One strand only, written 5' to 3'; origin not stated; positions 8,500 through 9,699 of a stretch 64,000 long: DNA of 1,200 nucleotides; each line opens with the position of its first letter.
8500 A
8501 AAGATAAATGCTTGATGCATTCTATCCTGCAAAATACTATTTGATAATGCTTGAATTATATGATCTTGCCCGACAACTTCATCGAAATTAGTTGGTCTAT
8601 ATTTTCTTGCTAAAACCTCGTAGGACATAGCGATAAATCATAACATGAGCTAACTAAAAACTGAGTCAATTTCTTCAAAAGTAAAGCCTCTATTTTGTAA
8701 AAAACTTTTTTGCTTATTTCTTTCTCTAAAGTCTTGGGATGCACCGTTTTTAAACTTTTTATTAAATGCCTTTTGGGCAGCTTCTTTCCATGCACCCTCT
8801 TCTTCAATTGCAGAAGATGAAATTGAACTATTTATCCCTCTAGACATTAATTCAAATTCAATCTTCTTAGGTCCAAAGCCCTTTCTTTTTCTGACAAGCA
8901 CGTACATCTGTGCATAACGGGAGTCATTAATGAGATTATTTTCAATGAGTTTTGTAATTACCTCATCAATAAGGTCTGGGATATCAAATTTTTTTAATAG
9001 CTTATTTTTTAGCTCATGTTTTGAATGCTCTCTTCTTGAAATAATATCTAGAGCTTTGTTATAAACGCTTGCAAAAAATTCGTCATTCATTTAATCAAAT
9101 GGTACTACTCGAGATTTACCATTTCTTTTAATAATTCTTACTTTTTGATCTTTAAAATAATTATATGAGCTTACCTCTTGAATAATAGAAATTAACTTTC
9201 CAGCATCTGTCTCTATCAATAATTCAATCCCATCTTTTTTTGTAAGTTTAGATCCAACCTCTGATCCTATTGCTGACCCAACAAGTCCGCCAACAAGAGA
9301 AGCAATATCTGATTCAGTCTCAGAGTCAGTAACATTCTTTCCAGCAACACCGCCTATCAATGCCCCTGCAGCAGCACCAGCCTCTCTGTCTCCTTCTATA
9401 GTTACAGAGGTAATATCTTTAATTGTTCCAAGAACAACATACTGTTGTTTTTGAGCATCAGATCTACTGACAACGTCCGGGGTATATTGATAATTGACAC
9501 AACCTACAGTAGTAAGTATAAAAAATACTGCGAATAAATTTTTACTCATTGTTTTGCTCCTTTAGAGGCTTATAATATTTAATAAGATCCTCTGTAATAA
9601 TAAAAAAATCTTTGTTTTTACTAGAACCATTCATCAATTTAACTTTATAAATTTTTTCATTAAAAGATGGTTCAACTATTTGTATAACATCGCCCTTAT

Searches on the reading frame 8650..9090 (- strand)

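Call 54: search_protein_families(library=pfam, proteins=[window:8650-9090:-], max_evalue=0.01)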
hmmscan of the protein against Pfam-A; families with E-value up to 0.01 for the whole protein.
window:8650-9090:- (146 aa): 3 families
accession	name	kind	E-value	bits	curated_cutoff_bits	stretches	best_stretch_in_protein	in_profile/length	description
PF21982.2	RecX_HTH1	-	1.8e-11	44.3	26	1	10-48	2-40/40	RecX, first three-helix domain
PF21981.2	RecX_HTH3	-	4.5e-10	40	26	1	103-144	5-47/48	RecX, third three-helix domain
PF02631.22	RecX_HTH2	-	1.4e-09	38.5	26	1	55-92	1-39/42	RecX, second three-helix domain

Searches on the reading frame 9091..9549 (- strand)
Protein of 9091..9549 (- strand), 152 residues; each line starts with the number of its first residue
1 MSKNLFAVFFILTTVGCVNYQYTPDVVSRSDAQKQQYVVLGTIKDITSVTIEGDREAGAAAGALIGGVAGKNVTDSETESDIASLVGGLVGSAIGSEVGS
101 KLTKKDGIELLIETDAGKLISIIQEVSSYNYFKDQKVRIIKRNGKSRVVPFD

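Call 54: search_protein_families(library=pfam, proteins=[window:9091-9549:-], max_evalue=0.01)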
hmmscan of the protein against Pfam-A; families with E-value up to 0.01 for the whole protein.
window:9091-9549:- (152 aa): 3 families
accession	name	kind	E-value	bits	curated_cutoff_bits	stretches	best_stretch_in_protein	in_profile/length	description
PF05433.20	Rick_17kDa_Anti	-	2.9e-06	27.5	24.2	1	58-99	2-43/43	Glycine zipper 2TM domain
PF13488.11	Gly-zipper_Omp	-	1.9e-05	24.9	25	1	58-99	2-43/46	Glycine zipper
PF05818.17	TraT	-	0.0079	16.4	31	1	31-99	57-127/214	Enterobacterial TraT complement resistance protein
